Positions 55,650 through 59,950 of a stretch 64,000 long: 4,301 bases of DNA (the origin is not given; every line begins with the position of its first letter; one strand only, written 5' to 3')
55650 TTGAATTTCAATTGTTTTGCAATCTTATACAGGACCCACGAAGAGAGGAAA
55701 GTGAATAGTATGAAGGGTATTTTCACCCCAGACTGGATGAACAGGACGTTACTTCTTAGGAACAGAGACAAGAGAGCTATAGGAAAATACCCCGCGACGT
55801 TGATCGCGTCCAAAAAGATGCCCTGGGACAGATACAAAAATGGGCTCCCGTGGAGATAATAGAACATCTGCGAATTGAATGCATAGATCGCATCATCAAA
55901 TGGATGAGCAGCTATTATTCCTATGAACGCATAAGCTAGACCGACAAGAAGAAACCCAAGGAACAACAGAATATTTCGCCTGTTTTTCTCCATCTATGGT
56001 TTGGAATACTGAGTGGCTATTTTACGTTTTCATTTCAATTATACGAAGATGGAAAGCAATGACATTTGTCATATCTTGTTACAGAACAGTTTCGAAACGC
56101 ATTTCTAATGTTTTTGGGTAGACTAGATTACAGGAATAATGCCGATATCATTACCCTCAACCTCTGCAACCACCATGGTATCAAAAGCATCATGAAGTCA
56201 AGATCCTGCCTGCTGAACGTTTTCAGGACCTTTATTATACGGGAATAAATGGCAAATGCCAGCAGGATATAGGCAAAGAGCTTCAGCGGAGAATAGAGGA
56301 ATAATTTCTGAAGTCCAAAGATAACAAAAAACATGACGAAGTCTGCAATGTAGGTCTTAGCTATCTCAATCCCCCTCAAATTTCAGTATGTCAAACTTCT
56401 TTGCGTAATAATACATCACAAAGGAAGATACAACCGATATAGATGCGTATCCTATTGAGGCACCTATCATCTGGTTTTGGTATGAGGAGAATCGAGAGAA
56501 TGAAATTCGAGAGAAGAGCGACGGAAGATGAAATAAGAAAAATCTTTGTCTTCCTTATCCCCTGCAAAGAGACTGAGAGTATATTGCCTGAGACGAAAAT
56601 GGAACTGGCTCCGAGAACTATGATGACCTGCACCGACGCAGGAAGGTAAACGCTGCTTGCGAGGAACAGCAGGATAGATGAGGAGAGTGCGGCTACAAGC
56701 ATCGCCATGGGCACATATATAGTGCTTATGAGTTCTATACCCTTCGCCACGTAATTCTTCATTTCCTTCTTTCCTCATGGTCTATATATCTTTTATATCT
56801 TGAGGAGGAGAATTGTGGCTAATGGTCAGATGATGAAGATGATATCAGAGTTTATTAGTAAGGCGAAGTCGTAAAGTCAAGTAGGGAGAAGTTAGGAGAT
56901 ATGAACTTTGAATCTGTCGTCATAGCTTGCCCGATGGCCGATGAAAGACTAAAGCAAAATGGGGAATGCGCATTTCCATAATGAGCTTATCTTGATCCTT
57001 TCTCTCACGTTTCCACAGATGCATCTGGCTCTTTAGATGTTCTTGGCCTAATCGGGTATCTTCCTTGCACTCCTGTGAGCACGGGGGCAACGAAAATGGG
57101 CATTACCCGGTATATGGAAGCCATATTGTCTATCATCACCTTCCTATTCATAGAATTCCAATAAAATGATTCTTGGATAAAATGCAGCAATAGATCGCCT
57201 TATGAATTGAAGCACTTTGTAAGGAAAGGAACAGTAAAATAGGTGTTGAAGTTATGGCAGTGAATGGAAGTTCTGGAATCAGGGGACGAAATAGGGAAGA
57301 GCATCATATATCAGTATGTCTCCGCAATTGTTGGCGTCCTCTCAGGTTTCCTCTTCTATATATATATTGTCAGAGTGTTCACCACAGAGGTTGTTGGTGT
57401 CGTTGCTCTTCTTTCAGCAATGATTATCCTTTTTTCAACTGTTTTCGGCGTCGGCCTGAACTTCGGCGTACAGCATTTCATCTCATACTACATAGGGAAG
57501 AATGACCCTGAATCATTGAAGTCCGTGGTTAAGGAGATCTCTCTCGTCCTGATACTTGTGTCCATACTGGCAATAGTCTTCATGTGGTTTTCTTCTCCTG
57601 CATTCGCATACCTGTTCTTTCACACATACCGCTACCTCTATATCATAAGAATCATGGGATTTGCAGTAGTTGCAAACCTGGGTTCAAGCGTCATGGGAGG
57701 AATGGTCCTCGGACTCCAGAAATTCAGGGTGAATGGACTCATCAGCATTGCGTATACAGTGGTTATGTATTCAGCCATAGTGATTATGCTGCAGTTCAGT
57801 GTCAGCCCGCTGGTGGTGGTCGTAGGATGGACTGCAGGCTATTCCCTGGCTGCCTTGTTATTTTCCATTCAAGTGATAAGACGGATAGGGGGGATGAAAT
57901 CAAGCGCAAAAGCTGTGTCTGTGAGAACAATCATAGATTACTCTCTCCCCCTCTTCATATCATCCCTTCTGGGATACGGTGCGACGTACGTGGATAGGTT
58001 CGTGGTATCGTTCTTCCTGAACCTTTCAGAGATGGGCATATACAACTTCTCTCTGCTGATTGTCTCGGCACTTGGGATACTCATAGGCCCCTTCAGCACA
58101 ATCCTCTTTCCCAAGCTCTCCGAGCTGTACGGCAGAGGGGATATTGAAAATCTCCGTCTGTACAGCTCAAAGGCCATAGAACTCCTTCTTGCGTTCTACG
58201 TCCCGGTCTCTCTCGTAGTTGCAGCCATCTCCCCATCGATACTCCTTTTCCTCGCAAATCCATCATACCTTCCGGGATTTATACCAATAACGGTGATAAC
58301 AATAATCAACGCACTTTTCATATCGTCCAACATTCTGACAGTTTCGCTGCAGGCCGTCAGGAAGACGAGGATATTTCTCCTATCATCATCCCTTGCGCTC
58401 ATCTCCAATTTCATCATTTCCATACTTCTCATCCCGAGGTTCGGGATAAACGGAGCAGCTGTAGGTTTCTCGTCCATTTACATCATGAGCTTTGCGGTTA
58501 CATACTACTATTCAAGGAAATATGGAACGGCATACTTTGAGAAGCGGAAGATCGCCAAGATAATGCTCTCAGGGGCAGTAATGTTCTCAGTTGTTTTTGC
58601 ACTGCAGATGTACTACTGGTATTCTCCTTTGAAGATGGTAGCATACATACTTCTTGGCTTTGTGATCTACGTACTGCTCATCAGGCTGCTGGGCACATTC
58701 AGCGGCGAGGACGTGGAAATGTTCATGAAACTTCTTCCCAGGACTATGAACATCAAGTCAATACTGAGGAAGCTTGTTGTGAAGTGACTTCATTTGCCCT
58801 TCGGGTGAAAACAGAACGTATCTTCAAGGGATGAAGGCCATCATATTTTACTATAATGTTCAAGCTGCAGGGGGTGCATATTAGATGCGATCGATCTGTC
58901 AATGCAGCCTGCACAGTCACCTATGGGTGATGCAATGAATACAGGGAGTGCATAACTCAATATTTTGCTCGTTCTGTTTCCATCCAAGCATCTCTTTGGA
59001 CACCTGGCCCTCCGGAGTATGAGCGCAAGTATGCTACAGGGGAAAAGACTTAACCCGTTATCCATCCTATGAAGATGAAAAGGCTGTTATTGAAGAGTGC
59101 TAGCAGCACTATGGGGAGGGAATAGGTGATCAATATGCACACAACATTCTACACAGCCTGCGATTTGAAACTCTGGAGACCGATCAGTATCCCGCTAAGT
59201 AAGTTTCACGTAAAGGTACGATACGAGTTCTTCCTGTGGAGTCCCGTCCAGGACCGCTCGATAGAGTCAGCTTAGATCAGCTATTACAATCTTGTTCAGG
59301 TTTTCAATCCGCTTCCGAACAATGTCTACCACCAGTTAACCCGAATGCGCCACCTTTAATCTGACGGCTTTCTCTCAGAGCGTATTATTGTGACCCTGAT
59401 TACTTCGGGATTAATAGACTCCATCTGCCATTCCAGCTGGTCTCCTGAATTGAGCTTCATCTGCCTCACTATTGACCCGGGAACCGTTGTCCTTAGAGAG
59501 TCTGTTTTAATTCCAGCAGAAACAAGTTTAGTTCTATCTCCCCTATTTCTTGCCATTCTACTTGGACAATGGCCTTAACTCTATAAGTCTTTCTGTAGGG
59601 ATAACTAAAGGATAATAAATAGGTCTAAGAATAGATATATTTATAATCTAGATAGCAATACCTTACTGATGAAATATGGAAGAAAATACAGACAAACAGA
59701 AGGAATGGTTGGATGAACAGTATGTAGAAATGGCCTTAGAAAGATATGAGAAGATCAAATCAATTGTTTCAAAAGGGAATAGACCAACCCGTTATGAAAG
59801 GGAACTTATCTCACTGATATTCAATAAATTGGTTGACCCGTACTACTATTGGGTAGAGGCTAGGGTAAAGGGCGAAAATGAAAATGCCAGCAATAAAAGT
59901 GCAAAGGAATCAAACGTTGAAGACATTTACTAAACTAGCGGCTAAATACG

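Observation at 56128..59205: Intact Wzx flippase cassette nested in inverse orientation inside a decayed flippase paralogue, flanked by a 13/15-bp direct repeat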

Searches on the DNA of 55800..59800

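Call 57: search_rna_families(source=window, start=55800, end=59800, threshold=evalue, max_evalue=0.1)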
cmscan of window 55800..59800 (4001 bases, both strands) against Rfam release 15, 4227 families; matches with E-value up to 0.1: 0.
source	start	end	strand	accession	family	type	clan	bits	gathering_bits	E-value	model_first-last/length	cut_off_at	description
